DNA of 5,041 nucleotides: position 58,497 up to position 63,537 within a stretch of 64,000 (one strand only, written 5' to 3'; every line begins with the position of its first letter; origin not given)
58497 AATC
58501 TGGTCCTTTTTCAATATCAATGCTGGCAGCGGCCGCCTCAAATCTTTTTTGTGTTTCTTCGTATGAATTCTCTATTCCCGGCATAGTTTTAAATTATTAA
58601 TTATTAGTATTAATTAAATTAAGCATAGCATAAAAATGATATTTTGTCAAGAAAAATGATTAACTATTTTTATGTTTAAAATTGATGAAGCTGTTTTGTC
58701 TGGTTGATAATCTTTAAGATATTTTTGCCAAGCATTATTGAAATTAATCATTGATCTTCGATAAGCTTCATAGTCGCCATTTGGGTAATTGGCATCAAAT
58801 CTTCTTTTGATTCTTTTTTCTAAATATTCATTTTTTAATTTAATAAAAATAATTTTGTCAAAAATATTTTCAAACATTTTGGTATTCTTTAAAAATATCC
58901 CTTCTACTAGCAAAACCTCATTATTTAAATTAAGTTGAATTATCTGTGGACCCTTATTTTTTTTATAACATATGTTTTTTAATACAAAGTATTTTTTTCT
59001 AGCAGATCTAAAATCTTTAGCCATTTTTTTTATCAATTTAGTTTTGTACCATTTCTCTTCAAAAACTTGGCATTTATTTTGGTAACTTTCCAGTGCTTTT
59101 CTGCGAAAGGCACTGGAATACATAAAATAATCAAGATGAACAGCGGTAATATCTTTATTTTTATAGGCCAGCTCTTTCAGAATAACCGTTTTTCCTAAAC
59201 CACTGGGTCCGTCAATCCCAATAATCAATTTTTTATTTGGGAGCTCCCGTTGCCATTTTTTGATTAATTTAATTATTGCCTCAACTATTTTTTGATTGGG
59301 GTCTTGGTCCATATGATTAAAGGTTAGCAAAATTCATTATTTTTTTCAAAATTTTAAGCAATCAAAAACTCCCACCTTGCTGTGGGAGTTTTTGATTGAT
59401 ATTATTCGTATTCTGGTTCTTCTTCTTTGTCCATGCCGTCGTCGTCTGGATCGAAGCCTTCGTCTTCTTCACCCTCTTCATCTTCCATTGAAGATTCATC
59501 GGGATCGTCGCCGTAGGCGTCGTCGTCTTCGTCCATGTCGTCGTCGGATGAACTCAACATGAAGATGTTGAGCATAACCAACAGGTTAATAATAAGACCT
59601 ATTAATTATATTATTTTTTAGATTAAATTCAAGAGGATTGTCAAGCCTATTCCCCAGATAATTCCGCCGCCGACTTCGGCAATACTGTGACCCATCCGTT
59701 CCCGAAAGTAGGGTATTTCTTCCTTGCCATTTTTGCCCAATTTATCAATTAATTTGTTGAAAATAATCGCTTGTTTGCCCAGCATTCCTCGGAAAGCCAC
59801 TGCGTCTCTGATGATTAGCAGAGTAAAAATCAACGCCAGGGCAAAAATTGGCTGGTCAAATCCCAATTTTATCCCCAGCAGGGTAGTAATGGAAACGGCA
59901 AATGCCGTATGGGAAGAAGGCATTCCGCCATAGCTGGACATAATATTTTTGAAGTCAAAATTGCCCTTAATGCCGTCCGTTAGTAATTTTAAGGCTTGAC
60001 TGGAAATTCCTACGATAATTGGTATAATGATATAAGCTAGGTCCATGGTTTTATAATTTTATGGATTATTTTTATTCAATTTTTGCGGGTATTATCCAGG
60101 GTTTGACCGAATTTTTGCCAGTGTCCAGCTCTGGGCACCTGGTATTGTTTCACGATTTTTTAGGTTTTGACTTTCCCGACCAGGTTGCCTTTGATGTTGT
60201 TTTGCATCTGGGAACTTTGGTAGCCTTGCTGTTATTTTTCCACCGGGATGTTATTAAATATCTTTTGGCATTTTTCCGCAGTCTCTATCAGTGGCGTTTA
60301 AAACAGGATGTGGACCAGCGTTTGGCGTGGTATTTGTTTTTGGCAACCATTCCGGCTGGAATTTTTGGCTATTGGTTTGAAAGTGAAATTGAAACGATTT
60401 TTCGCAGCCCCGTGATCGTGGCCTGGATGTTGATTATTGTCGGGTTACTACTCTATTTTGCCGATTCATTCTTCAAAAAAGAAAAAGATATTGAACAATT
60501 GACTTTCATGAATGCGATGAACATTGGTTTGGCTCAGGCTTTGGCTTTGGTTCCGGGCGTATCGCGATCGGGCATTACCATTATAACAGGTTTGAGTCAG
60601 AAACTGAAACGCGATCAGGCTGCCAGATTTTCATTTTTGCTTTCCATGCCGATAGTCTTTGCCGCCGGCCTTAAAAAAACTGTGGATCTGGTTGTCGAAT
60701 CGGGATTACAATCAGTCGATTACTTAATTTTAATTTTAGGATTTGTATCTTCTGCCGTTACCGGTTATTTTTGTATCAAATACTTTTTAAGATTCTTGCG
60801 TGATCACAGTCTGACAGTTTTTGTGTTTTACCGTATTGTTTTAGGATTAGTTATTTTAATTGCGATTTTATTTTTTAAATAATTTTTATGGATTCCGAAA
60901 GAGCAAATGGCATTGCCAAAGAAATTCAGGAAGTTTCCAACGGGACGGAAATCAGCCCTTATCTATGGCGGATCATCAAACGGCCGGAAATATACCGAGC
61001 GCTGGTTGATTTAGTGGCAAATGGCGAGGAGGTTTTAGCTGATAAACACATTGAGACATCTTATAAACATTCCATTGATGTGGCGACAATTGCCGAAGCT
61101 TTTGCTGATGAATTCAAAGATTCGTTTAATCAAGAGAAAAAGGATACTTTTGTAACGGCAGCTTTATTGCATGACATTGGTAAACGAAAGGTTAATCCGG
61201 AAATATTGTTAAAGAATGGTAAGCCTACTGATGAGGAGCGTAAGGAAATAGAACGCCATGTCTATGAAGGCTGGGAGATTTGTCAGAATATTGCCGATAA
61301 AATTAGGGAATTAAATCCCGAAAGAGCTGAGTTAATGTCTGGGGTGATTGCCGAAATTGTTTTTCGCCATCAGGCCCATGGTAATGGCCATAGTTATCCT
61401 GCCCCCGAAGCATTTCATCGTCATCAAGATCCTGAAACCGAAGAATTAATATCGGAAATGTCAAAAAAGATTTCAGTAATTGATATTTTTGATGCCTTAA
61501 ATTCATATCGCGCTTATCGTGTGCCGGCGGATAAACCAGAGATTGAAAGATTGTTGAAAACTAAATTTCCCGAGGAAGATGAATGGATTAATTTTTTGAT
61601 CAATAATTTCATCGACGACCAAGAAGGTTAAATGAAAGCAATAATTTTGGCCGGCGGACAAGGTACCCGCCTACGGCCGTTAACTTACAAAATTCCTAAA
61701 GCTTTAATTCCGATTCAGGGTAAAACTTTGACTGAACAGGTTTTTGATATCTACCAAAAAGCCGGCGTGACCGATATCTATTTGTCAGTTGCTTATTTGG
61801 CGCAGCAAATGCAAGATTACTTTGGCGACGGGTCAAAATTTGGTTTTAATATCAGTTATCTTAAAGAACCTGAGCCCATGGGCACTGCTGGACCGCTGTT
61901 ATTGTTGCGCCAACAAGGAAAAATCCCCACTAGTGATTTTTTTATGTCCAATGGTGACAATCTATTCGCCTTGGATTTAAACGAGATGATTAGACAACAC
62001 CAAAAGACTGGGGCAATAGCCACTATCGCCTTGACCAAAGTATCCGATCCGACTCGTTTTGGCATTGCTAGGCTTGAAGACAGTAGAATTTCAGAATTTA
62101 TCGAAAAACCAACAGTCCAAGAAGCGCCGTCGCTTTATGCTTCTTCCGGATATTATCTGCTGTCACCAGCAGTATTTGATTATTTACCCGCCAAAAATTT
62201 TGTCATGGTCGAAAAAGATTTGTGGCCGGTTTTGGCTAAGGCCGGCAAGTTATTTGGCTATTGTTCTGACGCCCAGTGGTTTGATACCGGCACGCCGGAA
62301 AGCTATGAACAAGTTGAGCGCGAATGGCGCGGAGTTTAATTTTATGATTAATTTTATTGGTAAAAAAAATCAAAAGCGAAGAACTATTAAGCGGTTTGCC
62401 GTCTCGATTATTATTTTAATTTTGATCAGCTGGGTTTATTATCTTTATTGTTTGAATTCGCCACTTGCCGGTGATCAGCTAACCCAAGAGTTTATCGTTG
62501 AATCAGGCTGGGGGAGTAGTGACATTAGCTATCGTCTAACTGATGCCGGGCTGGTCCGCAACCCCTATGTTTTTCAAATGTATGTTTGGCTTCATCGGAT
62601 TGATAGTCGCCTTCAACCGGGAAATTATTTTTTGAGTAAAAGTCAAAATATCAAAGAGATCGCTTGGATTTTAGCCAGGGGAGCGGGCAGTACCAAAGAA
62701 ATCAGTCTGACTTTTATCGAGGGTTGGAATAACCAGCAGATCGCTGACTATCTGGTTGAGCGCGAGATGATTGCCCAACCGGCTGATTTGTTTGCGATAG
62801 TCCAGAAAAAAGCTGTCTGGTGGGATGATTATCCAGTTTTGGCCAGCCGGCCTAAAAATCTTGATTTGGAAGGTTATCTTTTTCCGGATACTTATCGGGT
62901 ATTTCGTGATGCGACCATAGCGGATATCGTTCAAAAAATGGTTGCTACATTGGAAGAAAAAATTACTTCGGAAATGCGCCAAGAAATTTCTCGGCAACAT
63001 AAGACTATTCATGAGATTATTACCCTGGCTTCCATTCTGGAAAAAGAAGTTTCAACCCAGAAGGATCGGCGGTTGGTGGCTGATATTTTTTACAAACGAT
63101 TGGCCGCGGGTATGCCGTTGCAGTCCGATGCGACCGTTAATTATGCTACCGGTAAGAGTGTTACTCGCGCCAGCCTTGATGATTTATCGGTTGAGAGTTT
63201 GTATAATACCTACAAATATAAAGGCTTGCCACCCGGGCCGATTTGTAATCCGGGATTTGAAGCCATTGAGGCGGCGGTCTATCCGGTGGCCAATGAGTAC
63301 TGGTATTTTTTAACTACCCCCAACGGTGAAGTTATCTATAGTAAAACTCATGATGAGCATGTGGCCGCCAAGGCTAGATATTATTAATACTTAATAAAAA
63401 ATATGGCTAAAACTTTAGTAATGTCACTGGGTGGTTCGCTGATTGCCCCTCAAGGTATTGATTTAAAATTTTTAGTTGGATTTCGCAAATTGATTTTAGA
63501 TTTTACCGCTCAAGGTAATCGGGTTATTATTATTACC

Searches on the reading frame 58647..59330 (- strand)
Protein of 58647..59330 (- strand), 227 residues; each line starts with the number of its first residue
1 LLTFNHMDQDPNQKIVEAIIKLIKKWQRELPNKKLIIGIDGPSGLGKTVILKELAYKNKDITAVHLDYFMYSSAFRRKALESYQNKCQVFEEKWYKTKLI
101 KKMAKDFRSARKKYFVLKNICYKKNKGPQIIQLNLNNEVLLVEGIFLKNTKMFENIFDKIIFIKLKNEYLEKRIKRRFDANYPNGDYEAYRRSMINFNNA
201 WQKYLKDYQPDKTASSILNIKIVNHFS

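Call 41: search_protein_families(library=pfam, proteins=[window:58647-59330:-], max_evalue=0.001)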
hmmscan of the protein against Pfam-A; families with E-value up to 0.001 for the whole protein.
window:58647-59330:- (227 aa): 4 families
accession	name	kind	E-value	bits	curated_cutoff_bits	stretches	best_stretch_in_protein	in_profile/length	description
PF00931.28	NB-ARC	-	0.00038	20.2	23.5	0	19-72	8-55/248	NB-ARC domain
PF01637.24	ATPase_2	-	0.00042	20.6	33.2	1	20-107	8-85/225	ATPase domain predominantly from Archaea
PF02224.24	Cytidylate_kin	-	0.00064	19.9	26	0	37-110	1-67/211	Cytidylate kinase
PF25199.1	nSTAND_NTPase5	-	0.00097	19.4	34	0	10-57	19-64/145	Novel STAND NTPase 5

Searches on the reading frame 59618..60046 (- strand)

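Call 41: search_protein_families(library=pfam, proteins=[window:59618-60046:-], max_evalue=0.001)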
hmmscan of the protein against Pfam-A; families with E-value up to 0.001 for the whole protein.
window:59618-60046:- (142 aa): 1 family
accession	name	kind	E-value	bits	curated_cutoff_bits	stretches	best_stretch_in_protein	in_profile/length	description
PF02681.20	DUF212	-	9.3e-28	97.4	26.5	1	5-133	5-124/126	Divergent PAP2 family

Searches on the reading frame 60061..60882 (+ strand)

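Call 66: search_protein_families(library=pfam, proteins=[window:60061-60882:+], max_evalue=0.0001)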
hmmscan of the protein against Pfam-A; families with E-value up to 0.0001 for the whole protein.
window:60061-60882:+ (273 aa): 2 families
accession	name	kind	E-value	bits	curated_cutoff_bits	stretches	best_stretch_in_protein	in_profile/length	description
PF02673.24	BacA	-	7.8e-86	288.4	33.4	1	7-264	2-257/257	Bacitracin resistance protein BacA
PF01925.25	TauE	-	3.6e-05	24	32.6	1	74-269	51-235/237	Sulfite exporter TauE/SafE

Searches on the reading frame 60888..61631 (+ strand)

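Call 66: search_protein_families(library=pfam, proteins=[window:60888-61631:+], max_evalue=0.0001)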
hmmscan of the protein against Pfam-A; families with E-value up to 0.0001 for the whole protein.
window:60888-61631:+ (247 aa): 3 families
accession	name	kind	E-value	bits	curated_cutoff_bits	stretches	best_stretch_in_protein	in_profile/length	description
PF01966.28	HD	-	4.6e-15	56.3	22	1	59-203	2-115/116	HD domain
PF13487.12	HD_5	-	2.4e-08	34.3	27.2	1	51-211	7-146/170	HD domain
PF08668.18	HDOD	-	1e-05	25.6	22.9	0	50-99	87-132/196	HDOD domain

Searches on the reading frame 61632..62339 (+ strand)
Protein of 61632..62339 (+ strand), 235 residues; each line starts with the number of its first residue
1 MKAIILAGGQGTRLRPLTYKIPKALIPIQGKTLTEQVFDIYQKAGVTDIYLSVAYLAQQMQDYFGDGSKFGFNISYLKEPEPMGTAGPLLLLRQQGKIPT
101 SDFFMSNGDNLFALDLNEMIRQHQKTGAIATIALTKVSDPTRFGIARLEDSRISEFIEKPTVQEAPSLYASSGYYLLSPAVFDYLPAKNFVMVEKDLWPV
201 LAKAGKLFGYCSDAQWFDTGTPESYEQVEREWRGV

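Call 66: search_protein_families(library=pfam, proteins=[window:61632-62339:+], max_evalue=0.0001)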
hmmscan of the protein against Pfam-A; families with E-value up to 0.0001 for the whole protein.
window:61632-62339:+ (235 aa): 2 families
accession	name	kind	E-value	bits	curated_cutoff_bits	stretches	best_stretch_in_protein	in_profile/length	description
PF00483.29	NTP_transferase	-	7.6e-46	157.1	21.2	1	2-230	1-240/245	Nucleotidyl transferase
PF12804.13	NTP_transf_3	-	3e-10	40.9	27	1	3-128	1-116/160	MobA-like NTP transferase domain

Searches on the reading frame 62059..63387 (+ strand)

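Call 66: search_protein_families(library=pfam, proteins=[window:62059-63387:+], max_evalue=0.0001)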
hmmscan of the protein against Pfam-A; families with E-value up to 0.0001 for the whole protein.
window:62059-63387:+ (442 aa): 1 family
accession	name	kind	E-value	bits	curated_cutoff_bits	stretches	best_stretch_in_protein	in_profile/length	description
PF02618.21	YceG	-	1.5e-78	264.5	32.4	1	146-439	2-274/275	YceG-like family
